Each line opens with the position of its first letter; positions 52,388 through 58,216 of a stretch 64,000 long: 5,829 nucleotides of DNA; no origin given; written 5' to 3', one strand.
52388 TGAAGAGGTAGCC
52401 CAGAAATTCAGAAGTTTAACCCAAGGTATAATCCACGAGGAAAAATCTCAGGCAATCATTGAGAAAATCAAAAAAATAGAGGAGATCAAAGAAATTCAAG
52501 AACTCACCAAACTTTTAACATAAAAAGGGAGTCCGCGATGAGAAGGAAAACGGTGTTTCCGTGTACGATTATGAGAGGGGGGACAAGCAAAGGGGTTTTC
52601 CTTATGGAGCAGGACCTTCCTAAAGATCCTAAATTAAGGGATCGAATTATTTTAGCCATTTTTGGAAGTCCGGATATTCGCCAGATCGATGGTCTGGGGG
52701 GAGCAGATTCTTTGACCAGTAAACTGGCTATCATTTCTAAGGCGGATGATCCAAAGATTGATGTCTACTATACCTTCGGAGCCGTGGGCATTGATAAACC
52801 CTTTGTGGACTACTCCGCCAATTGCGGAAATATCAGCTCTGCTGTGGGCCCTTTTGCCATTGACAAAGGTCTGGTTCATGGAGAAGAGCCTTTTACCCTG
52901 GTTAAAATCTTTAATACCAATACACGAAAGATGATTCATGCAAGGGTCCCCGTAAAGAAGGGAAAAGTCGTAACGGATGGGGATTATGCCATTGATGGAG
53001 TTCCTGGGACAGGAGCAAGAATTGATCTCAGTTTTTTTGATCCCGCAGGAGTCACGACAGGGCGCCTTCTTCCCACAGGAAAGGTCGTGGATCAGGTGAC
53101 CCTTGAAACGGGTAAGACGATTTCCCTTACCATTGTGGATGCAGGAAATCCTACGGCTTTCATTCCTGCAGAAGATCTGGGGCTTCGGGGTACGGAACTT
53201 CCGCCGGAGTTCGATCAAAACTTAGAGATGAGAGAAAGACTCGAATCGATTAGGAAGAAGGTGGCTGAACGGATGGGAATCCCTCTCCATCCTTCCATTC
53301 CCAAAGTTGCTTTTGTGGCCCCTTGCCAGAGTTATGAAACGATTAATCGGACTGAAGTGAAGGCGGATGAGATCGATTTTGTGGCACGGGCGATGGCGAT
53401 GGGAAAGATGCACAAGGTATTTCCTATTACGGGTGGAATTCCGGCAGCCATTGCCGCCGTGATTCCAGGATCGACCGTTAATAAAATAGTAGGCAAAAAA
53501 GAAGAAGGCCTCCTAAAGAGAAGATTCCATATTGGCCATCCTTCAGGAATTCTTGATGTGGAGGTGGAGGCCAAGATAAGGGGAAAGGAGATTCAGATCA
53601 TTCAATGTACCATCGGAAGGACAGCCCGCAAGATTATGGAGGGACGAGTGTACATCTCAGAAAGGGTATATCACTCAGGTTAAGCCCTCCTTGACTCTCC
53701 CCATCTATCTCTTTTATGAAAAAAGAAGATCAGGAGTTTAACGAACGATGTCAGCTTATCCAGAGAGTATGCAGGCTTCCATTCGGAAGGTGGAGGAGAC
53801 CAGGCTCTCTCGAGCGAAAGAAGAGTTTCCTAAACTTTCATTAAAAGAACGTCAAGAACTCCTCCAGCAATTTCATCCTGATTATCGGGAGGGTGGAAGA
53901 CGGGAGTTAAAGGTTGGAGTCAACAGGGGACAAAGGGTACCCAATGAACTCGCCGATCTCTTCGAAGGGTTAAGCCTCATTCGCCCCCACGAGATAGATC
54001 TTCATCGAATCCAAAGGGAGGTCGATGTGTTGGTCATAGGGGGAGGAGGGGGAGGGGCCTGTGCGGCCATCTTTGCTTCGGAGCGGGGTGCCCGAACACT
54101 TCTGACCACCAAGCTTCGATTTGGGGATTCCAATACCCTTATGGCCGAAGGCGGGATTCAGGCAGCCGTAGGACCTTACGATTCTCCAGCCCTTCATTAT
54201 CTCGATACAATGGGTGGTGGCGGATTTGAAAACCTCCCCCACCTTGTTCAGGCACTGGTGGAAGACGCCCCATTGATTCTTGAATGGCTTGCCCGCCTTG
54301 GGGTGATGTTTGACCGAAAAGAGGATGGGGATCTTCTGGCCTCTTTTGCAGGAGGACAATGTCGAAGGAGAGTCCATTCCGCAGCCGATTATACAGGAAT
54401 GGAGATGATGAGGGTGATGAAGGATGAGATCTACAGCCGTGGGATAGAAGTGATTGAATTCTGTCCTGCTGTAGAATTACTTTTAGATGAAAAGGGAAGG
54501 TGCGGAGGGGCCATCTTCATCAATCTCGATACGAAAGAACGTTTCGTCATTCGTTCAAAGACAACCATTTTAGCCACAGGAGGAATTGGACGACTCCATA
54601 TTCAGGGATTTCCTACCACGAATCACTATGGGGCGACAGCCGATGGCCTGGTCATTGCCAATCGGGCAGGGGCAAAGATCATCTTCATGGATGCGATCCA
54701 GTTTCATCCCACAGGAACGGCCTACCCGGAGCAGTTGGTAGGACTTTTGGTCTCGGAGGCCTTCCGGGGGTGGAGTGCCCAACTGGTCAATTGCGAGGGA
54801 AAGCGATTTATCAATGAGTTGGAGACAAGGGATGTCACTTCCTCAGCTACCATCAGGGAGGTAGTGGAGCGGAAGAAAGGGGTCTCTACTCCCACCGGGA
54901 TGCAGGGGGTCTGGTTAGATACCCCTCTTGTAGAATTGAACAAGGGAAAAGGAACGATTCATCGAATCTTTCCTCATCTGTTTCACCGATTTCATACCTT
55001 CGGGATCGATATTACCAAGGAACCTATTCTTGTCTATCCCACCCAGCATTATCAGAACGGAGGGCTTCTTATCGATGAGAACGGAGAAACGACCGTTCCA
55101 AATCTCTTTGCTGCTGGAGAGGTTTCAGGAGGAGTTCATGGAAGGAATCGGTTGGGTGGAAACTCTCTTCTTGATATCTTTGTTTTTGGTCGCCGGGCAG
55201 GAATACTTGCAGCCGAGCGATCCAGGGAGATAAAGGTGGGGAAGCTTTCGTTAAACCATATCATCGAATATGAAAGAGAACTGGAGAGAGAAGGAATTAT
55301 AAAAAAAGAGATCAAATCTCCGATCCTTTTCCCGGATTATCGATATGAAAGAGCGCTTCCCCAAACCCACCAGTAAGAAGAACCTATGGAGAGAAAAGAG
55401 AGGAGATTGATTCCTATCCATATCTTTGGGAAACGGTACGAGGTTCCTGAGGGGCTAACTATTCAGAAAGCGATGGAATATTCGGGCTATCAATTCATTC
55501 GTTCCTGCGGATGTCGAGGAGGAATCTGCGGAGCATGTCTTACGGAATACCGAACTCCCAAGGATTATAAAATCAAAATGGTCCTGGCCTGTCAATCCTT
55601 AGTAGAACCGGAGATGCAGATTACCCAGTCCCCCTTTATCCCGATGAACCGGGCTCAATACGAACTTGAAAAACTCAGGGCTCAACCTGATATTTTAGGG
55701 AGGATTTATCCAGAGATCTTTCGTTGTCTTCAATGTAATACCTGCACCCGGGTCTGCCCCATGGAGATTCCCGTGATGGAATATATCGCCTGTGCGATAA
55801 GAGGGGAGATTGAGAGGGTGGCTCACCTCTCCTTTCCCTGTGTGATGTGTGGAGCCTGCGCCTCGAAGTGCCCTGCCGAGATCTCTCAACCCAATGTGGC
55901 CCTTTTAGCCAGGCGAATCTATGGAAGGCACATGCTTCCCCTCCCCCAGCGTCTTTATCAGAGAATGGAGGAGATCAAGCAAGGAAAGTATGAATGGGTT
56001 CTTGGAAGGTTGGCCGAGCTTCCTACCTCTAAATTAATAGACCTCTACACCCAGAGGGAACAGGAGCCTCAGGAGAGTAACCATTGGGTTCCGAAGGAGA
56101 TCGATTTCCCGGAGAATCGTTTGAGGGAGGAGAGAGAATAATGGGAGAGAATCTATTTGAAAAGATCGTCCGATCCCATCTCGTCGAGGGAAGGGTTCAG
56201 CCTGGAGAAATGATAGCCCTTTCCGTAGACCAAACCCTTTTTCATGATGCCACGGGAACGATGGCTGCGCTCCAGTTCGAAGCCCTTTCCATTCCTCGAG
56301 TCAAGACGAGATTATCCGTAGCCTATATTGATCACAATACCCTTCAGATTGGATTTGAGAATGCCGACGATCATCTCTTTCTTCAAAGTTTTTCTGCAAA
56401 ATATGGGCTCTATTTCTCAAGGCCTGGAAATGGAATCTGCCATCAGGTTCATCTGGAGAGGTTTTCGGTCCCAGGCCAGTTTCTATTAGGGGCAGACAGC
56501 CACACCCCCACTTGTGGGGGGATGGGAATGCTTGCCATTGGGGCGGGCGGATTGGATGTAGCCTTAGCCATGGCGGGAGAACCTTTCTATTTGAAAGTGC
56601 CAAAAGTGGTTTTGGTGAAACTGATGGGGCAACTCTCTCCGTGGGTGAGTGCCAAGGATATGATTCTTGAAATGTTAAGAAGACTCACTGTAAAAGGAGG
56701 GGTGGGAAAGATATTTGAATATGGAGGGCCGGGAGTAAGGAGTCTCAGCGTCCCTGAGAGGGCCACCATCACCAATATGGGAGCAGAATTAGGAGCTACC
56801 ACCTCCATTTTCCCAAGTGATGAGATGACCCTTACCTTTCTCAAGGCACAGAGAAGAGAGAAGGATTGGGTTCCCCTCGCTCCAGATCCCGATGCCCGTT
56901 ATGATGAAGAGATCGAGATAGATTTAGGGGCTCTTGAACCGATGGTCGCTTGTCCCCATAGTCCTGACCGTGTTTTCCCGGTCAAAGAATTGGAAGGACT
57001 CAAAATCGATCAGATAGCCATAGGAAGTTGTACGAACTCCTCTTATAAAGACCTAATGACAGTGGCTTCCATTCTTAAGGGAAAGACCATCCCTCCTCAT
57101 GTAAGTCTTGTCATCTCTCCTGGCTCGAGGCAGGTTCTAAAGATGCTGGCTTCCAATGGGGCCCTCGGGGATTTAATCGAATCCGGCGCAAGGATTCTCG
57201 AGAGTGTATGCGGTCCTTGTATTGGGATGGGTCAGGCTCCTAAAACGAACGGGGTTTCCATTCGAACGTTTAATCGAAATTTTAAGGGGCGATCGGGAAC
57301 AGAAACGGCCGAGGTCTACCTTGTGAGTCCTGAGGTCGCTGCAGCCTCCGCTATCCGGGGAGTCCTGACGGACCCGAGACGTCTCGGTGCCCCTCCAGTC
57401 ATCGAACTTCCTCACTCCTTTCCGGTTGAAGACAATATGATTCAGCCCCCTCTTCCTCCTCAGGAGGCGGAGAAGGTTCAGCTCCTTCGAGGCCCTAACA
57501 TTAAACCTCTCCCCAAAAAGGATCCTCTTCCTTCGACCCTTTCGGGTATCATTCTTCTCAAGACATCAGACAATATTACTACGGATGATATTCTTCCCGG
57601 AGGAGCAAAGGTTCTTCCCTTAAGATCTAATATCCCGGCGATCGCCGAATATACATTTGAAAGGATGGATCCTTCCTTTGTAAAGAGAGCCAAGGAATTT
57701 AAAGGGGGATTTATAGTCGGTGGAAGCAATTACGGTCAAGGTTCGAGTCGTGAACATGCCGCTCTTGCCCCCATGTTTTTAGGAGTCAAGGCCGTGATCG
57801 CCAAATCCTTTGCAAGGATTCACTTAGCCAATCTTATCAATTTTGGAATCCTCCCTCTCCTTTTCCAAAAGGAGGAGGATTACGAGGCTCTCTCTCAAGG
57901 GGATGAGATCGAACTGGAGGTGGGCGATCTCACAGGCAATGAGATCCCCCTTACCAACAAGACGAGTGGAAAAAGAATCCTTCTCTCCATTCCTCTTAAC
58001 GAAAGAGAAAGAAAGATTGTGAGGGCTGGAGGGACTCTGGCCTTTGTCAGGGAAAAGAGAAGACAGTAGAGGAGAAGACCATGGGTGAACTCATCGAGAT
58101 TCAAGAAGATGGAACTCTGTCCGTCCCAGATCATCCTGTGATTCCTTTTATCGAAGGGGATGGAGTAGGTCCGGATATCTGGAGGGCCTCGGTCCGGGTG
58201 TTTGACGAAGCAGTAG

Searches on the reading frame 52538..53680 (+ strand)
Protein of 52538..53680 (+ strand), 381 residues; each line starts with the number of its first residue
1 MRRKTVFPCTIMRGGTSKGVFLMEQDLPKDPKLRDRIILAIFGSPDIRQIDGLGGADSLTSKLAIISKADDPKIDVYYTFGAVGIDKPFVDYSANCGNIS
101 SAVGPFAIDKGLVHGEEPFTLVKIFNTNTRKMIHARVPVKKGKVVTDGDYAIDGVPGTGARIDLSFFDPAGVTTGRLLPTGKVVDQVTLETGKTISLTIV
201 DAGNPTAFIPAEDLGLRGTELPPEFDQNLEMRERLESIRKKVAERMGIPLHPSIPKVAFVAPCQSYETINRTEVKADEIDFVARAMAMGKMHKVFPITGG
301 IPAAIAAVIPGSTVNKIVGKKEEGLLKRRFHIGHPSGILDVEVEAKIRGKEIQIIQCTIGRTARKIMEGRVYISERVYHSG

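Call 66: search_protein_families(library=pfam, proteins=[window:52538-53680:+], max_evalue=1e-8)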
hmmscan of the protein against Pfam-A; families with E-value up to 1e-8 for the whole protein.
window:52538-53680:+ (381 aa): 1 family
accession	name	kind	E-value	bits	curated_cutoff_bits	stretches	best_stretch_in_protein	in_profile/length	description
PF04303.18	PrpF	-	1e-124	416.7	27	1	7-373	4-370/371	PrpF protein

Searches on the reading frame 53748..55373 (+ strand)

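Call 37: search_protein_families(library=pfam, proteins=[window:53748-55373:+], max_evalue=0.000001)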
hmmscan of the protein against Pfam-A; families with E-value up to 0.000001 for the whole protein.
window:53748-55373:+ (542 aa): 2 families
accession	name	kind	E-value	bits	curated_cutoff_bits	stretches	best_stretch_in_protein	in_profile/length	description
PF00890.30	FAD_binding_2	-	1.6e-79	268.5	20.4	1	93-474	1-414/414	FAD binding domain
PF07992.20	Pyr_redox_2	-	5.9e-08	32.9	26.1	0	436-460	253-277/291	Pyridine nucleotide-disulphide oxidoreductase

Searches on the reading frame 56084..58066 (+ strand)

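Call 37: search_protein_families(library=pfam, proteins=[window:56084-58066:+], max_evalue=0.000001)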
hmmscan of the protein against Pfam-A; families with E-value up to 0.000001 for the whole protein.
window:56084-58066:+ (661 aa): 2 families
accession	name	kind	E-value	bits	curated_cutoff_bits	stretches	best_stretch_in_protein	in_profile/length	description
PF00330.25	Aconitase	-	2.3e-115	386.7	28.7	2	26-302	1-305/463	Aconitase family (aconitate hydratase)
PF00694.25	Aconitase_C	-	8.7e-23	81.5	22.8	1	529-596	59-130/131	Aconitase C-terminal domain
